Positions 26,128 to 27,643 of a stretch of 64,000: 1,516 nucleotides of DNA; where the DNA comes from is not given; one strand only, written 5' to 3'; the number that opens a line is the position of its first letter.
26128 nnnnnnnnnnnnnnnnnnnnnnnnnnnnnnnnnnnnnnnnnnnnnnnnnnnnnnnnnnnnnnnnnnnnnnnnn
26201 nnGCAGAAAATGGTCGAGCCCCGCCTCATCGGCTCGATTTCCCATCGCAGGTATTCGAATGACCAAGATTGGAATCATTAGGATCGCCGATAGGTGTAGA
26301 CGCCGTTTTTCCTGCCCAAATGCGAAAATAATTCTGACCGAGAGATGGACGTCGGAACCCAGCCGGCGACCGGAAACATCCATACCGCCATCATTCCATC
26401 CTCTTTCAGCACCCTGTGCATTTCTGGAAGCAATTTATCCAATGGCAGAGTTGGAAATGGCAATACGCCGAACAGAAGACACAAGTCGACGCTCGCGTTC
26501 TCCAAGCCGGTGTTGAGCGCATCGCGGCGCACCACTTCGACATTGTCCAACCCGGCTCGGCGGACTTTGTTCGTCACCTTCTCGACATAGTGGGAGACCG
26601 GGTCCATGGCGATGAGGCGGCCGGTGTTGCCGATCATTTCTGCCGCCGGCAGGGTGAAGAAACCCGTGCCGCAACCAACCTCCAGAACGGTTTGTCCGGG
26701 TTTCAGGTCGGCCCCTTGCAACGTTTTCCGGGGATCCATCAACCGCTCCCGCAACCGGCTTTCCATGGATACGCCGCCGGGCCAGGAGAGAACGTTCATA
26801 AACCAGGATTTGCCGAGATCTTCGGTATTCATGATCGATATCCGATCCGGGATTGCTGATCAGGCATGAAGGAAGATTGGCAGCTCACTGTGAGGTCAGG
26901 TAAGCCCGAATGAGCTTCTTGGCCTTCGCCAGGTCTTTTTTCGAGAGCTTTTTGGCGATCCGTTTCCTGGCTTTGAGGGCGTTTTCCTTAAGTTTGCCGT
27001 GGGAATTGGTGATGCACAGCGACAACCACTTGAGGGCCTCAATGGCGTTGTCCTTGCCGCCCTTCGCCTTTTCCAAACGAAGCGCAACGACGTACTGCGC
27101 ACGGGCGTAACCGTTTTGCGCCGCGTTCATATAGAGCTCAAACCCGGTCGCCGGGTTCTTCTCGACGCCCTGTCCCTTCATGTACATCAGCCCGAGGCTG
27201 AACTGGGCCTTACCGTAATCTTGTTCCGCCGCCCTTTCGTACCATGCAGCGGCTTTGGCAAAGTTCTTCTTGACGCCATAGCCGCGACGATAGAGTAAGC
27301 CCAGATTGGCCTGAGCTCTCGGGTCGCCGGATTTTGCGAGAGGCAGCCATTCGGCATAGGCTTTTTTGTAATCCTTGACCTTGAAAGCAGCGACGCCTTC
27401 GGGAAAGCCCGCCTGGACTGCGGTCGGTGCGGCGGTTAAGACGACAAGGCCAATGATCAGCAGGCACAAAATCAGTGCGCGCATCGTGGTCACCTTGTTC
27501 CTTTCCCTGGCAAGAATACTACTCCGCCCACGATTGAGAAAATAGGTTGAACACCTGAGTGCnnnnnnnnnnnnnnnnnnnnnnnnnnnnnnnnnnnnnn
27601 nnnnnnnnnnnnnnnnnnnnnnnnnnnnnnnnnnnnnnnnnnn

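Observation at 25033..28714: Low-GC islet: unknown 389-aa protein, SAM-methyltransferase, secreted Sel1-repeat protein and a gamma-butyrobetaine-hydroxylase-like dioxygenase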

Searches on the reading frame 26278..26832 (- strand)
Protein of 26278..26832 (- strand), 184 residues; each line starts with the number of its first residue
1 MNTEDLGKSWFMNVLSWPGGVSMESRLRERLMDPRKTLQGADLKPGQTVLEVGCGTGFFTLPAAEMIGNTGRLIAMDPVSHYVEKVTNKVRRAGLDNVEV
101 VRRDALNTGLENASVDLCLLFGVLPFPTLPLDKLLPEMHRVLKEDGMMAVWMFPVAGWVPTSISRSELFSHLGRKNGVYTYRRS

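Call 3: search_protein_families(library=pfam, proteins=[window:26278-26832:-], max_evalue=0.01)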
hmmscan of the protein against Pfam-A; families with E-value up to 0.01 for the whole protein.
window:26278-26832:- (184 aa): 16 families
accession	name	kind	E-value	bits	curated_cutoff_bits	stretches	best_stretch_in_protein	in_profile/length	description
PF13649.12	Methyltransf_25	-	2e-17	64.1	27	1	49-146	1-97/97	Methyltransferase domain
PF13847.12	Methyltransf_31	-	1.7e-15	57.4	27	1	44-163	2-122/145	Methyltransferase domain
PF08241.18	Methyltransf_11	-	1e-14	55.4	21.2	1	50-149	1-94/95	Methyltransferase domain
PF01209.24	Ubie_methyltran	-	6.7e-11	42.4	20.1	1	37-151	39-152/233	ubiE/COQ5 methyltransferase family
PF01135.25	PCMT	-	1.2e-10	42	20.3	1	41-106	69-134/210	Protein-L-isoaspartate(D-aspartate) O-methyltransferase (PCMT)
PF08242.18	Methyltransf_12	-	2.2e-09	38.4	30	1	50-147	1-97/98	Methyltransferase domain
PF02390.23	Methyltransf_4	-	8.1e-07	29.1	24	1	48-111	4-69/173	Putative methyltransferase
PF01189.24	Methyltr_RsmB-F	-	3.1e-05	24.2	27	1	43-109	6-72/199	16S rRNA methyltransferase RsmB/F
PF00398.26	RrnaAD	-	3.4e-05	23.5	24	1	38-112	23-92/263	Ribosomal RNA adenine dimethylase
PF13489.12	Methyltransf_23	-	4.4e-05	23.7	27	1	25-148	3-114/164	Methyltransferase domain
PF08003.17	Methyltransf_9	-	6.1e-05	22.6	23.8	1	41-157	112-224/315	Protein of unknown function (DUF1698)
PF08704.16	GCD14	-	6.3e-05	23.2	26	1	42-139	37-136/247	tRNA methyltransferase complex GCD14 subunit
PF01596.23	Methyltransf_3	-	0.00024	20.9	22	1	46-108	45-108/204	O-methyltransferase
PF02353.26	CMAS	-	0.00086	19.1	27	1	36-70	53-87/273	Mycolic acid cyclopropane synthetase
PF05175.20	MTS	-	0.0015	18.6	23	1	45-117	31-101/170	Methyltransferase small domain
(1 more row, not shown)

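Call 4: search_protein_families(library=ncbifam, proteins=[window:26278-26832:-], max_evalue=0.01)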
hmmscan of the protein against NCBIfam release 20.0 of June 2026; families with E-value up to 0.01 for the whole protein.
window:26278-26832:- (184 aa): 54 families (the best 25 are shown)
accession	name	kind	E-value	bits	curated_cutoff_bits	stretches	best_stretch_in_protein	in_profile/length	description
NF047649.1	MTase_UXPK_star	exception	1.7e-17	63.3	460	1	42-150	74-181/283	methyltransferase/UXPK-star double selenoprotein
NF008823.0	PRK11873.1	subfamily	1.9e-15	57.1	263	1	40-166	72-197/272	arsenite methyltransferase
NF001243.0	PRK00216.1-4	equivalog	1.6e-13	50.5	235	1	35-149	37-150/237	demethylmenaquinone methyltransferase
NF041537.1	ArsM_AhpD_UU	exception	1.8e-13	50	510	1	43-149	74-179/345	arsenite methyltransferase/AhpD domain selenoprotein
TIGR02752.1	MenG_heptapren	equivalog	3.1e-12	46.5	419.85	1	35-149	35-148/231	demethylmenaquinone methyltransferase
NF001244.0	PRK00216.1-5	equivalog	3.9e-12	46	216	1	36-150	39-153/236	bifunctional demethylmenaquinone methyltransferase/2-methoxy-6-polyprenyl-1,4-benzoquinol methylase UbiE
NF010549.0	PRK13942.1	equivalog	9.2e-12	44.9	282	1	42-116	74-148/215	protein-L-isoaspartate O-methyltransferase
NF041536.1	ArsM_DUF2284_UU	exception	1.5e-11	43.4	575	1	43-149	74-179/459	arsenite methyltransferase/DUF2284 domain selenoprotein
TIGR04364.1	methyltran_FxLD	equivalog_domain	1.6e-11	43.9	320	1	38-119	75-155/394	methyltransferase, FxLD system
TIGR02469.1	CbiT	equivalog_domain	3.4e-11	43.5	78.3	1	37-122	11-96/124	precorrin-6Y C5,15-methyltransferase (decarboxylating) subunit CbiT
TIGR01934.1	MenG_MenH_UbiE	subfamily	1.3e-10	40.9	158.35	1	37-154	31-145/223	ubiquinone/menaquinone biosynthesis methyltransferase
TIGR00080.1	pimt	equivalog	1.9e-09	37.7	159.05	1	38-105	70-137/216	protein-L-isoaspartate O-methyltransferase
NF052510.1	methyltran_MpqE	exception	2.9e-09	36.7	335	1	35-152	36-153/234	methyl-plastoquinone biosynthesis methyltransferase MpqE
NF001240.0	PRK00216.1-1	equivalog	2.9e-09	36.4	378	1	35-154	53-172/251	bifunctional demethylmenaquinone methyltransferase/2-methoxy-6-polyprenyl-1,4-benzoquinol methylase UbiE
NF043040.1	corrin_prot_MT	hypoth_equivalog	3.4e-09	36.5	180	1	43-150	38-147/216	corrinoid protein-associated methyltransferase CpaM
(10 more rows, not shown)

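Call 64: find_homologous_proteins(query=window:26278-26832:-)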
Query window:26278-26832:- (184 aa): 1760 proteins with E <= 0.001 among 1958 candidates; the best 120 are listed.
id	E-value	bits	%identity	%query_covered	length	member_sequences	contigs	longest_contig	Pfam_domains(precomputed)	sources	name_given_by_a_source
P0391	1.2e-118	412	99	100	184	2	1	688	PF13847.13,PF13649.13,PF02390.24,PF01135.26,PF01209.25,PF08241.19,PF08242.19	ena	-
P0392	2.9e-94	332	79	100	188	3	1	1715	PF13847.13,PF13489.13,PF13649.13,PF02390.24,PF01135.26,PF01209.25,PF08241.19,PF08242.19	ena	-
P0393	1.5e-89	317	79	100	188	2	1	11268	PF13847.13,PF13489.13,PF13649.13,PF01135.26,PF01209.25,PF08241.19,PF08242.19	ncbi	-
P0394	2.2e-83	297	73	100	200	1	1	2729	PF13847.13,PF13649.13,PF02390.24,PF01135.26,PF01209.25,PF08241.19,PF08242.19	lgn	-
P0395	1.2e-82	294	74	100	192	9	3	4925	PF13847.13,PF13649.13,PF02390.24,PF01135.26,PF01209.25,PF08241.19,PF08242.19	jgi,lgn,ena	-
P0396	1.7e-82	294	73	100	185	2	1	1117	PF13847.13,PF13649.13,PF02390.24,PF01135.26,PF01209.25,PF08241.19,PF08242.19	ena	-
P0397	3.6e-82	293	73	100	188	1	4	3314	PF13847.13,PF00398.27,PF08003.18,PF13649.13,PF02390.24,PF01135.26,PF01209.25,PF08241.19,PF08242.19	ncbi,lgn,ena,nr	ncbi:MAG: class I SAM-dependent methyltransferase [Rhodospirillaceae bacterium]|nr:class I SAM-depen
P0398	9.0e-81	288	74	100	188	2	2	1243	PF13847.13,PF00398.27,PF08003.18,PF13649.13,PF02390.24,PF01135.26,PF01209.25,PF08241.19,PF08242.19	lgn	-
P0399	1.9e-80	287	72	100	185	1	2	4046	PF13847.13,PF13649.13,PF02390.24,PF01135.26,PF01209.25,PF08241.19,PF08242.19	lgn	-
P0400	2.4e-80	287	72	99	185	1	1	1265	PF13847.13,PF00398.27,PF13489.13,PF13649.13,PF02390.24,PF01135.26,PF01209.25,PF08241.19,PF08242.19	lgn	-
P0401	3.0e-80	286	72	99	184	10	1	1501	PF13847.13,PF13649.13,PF02390.24,PF01135.26,PF01209.25,PF08241.19,PF08242.19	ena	-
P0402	3.7e-80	286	74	100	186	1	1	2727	PF13847.13,PF08003.18,PF13649.13,PF02390.24,PF01135.26,PF01209.25,PF08241.19,PF08242.19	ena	-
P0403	4.0e-80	286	71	100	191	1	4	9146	PF13847.13,PF00398.27,PF08003.18,PF13649.13,PF02390.24,PF01135.26,PF01209.25,PF08241.19,PF08242.19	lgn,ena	-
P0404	5.9e-80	286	71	100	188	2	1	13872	PF13847.13,PF00398.27,PF13649.13,PF02390.24,PF01135.26,PF01209.25,PF08241.19,PF08242.19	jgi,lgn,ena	-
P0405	7.3e-80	285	72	100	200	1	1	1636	PF13847.13,PF13649.13,PF02390.24,PF01135.26,PF01209.25,PF08241.19,PF08242.19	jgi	jgi:demethylmenaquinone methyltransferase/2-methoxy-6-polyprenyl-1,4-benzoquinol methylase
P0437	4.2e-76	273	70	100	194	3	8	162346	PF13847.13,PF00398.27,PF13489.13,PF13649.13,PF02390.24,PF01189.24,PF01135.26,PF01209.25,PF08241.19,PF08242.19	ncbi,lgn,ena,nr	ncbi:MAG: class I SAM-dependent methyltransferase [Alphaproteobacteria bacterium]|nr:class I SAM-dep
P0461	3.7e-75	270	67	100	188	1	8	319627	PF13847.13,PF08003.18,PF13649.13,PF02390.24,PF01135.26,PF01209.25,PF08241.19,PF08242.19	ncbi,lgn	-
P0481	1.2e-74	268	65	100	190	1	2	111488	PF13847.13,PF13649.13,PF02390.24,PF01135.26,PF01209.25,PF08241.19,PF08242.19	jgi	jgi:demethylmenaquinone methyltransferase/2-methoxy-6-polyprenyl-1,4-benzoquinol methylase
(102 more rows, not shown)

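Call 66: find_encoding_contigs(protein=P0437, flank=5000, max_places=1)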
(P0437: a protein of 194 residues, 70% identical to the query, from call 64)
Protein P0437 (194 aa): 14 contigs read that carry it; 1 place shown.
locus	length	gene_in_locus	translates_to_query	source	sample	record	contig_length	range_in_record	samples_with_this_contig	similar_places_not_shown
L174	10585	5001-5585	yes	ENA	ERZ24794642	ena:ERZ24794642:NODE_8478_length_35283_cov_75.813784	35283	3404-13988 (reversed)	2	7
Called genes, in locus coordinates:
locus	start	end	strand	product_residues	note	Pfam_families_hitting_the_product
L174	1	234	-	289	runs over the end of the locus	PF00296:Bac_luciferase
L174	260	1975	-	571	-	PF01979:Amidohydro_1 (faint), PF07969:Amidohydro_3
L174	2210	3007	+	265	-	PF00378:ECH_1, PF16113:ECH_2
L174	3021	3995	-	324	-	PF02558:ApbA, PF08546:ApbA_C (weak)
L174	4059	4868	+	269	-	PF00753:Lactamase_B, PF12706:Lactamase_B_2 (weak)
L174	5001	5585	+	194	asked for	PF13489:Methyltransf_23 (weak), PF01209:Ubie_methyltran, PF01135:PCMT, PF13847:Methyltransf_31, PF02390:Methyltransf_4, PF13649:Methyltransf_25, PF08241:Methyltransf_11, PF08242:Methyltransf_12, +2 more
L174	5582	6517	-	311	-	PF01073:3Beta_HSD, PF01370:Epimerase, PF02719:Polysacc_synt_2, PF04321:RmlD_sub_bind, PF13460:NAD_binding_10 (weak), PF16363:GDP_Man_Dehyd, PF07993:NAD_binding_4 (weak)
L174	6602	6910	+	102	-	PF02627:CMD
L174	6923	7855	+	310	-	PF02826:2-Hacid_dh_C, PF03446:NAD_binding_2, PF03807:F420_oxidored (weak), PF14833:NAD_binding_11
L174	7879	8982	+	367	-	PF01717:Meth_synt_2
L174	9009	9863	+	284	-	PF00941:FAD_binding_5, PF03450:CO_deh_flav_C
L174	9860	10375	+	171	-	PF00111:Fer2, PF01799:Fer2_2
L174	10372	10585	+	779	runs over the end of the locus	PF01315:Ald_Xan_dh_C, PF02738:MoCoBD_1, PF20256:MoCoBD_2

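Call 67: find_encoding_contigs(protein=P0461, flank=5000, max_places=1)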
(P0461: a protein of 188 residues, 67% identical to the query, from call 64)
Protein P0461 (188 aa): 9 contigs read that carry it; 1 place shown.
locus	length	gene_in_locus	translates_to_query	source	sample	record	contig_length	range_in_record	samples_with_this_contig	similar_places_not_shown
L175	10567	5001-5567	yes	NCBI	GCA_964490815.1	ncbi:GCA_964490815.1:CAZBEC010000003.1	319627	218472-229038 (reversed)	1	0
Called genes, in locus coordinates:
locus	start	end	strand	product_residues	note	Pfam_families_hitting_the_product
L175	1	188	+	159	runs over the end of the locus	PF00037:Fer4 (weak), PF12837:Fer4_6 (weak), PF13237:Fer4_10 (faint), PF14697:Fer4_21 (faint), PF25160:LdpA_Fe-S-bd (faint), PF13187:Fer4_9 (weak), PF12838:Fer4_7 (weak), PF13247:Fer4_11, +5 more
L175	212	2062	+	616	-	PF02730:AFOR_N, PF01314:AFOR_C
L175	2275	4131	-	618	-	PF02730:AFOR_N, PF01314:AFOR_C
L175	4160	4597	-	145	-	PF12800:Fer4_4 (faint), PF13237:Fer4_10 (weak), PF13247:Fer4_11, PF14697:Fer4_21, PF25160:LdpA_Fe-S-bd, PF12838:Fer4_7 (weak), PF00037:Fer4 (weak), PF12837:Fer4_6 (weak), +2 more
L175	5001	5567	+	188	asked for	PF01135:PCMT, PF01209:Ubie_methyltran, PF08003:Methyltransf_9 (weak), PF02390:Methyltransf_4 (weak), PF13847:Methyltransf_31, PF08241:Methyltransf_11, PF08242:Methyltransf_12, PF13649:Methyltransf_25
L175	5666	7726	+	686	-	PF13484:Fer4_16 (faint), PF13183:Fer4_8 (faint), PF12838:Fer4_7 (weak), PF12837:Fer4_6 (faint), PF00037:Fer4 (faint), PF12797:Fer4_2 (faint), PF13187:Fer4_9 (weak), PF13237:Fer4_10 (weak)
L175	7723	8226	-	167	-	PF03205:MobB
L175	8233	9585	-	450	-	-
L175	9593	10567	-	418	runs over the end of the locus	PF13187:Fer4_9 (faint), PF13237:Fer4_10 (faint), PF00037:Fer4 (faint), PF12797:Fer4_2 (faint), PF12838:Fer4_7, PF13183:Fer4_8, PF13534:Fer4_17, PF02754:CCG, +1 more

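Call 68: find_encoding_contigs(protein=P0481, flank=5000, max_places=1)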
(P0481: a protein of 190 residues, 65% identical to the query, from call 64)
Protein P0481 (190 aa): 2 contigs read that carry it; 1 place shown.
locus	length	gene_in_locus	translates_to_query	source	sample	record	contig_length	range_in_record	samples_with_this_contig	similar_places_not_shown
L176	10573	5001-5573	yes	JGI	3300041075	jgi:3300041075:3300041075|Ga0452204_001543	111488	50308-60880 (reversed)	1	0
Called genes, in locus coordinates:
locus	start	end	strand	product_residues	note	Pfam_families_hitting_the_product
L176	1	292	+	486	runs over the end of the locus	PF00144:Beta-lactamase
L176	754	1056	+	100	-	-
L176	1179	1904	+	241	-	PF04542:Sigma70_r2, PF08281:Sigma70_r4_2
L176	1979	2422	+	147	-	PF14196:ATC_hydrolase (weak)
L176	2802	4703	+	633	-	PF00211:Guanylate_cyc, PF23914:TPR_CcmH_CycH (faint), PF13174:TPR_6 (faint), PF00515:TPR_1 (faint), PF07719:TPR_2 (weak), PF13414:TPR_11 (weak), PF12895:ANAPC3 (weak), PF14559:TPR_19 (weak), +6 more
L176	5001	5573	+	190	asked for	PF01135:PCMT, PF01209:Ubie_methyltran, PF02390:Methyltransf_4 (weak), PF13847:Methyltransf_31, PF08241:Methyltransf_11, PF08242:Methyltransf_12, PF13649:Methyltransf_25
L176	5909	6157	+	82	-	-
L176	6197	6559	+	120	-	PF00578:AhpC-TSA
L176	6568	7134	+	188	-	PF01923:Cob_adeno_trans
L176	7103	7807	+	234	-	PF00970:FAD_binding_6, PF00175:NAD_binding_1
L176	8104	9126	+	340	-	-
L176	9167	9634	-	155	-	PF08821:CGGC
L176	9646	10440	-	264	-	PF00005:ABC_tran, PF13304:AAA_21 (faint)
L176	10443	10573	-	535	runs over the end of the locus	PF00501:AMP-binding, PF13193:AMP-binding_C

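Call 70: search_protein_families(library=padloc, proteins=[window:26278-26832:-], max_evalue=0.01)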
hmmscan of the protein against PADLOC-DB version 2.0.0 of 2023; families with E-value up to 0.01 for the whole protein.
window:26278-26832:- (184 aa): 1 family
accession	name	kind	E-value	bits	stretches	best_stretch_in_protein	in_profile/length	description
PDLC04134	mad2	-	9.5e-20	68.9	1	37-150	283-394/492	mads_2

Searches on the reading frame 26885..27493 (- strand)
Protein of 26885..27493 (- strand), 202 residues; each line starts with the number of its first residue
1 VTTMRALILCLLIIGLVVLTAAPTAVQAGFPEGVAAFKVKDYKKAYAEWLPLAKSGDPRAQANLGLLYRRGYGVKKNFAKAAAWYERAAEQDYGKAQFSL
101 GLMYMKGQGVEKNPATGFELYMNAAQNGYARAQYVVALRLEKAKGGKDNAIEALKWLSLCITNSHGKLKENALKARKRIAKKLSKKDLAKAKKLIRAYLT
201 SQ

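Call 3: search_protein_families(library=pfam, proteins=[window:26885-27493:-], max_evalue=0.01)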
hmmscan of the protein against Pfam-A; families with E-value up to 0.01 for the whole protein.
window:26885-27493:- (202 aa): 2 families
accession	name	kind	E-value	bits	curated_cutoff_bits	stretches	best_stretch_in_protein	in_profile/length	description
PF08238.18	Sel1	-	6.1e-17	61.9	30.7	2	58-93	1-36/36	Sel1 repeat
PF23310.1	TPR_27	-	0.0068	16.5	27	0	112-169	43-99/110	Plant tetratrico peptide repeats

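Call 4: search_protein_families(library=ncbifam, proteins=[window:26885-27493:-], max_evalue=0.01)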
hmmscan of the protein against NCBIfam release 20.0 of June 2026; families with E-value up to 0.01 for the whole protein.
window:26885-27493:- (202 aa): 4 families
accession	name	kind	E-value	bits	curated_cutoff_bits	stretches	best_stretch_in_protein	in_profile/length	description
NF033786.1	phenyl_MerG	equivalog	5.9e-17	62.4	350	1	46-196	53-208/217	phenylmercury resistance protein MerG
NF038194.1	AlgK_TPR_lipo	equivalog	2.2e-10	39.8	700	1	56-196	296-431/448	alginate biosynthesis TPR repeat lipoprotein AlgK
NF045484.1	TransRegExoR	equivalog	5.9e-05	22.4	450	1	68-128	47-109/267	exopolysaccharide production regulator ExoR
NF047621.1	FlgprotMotXVib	equivalog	8.3e-05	22.1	330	1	70-193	84-206/211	flagellar protein MotX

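Call 70: search_protein_families(library=padloc, proteins=[window:26885-27493:-], max_evalue=0.01)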
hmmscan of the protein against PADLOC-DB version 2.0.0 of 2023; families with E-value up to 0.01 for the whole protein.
window:26885-27493:- (202 aa): 0 families
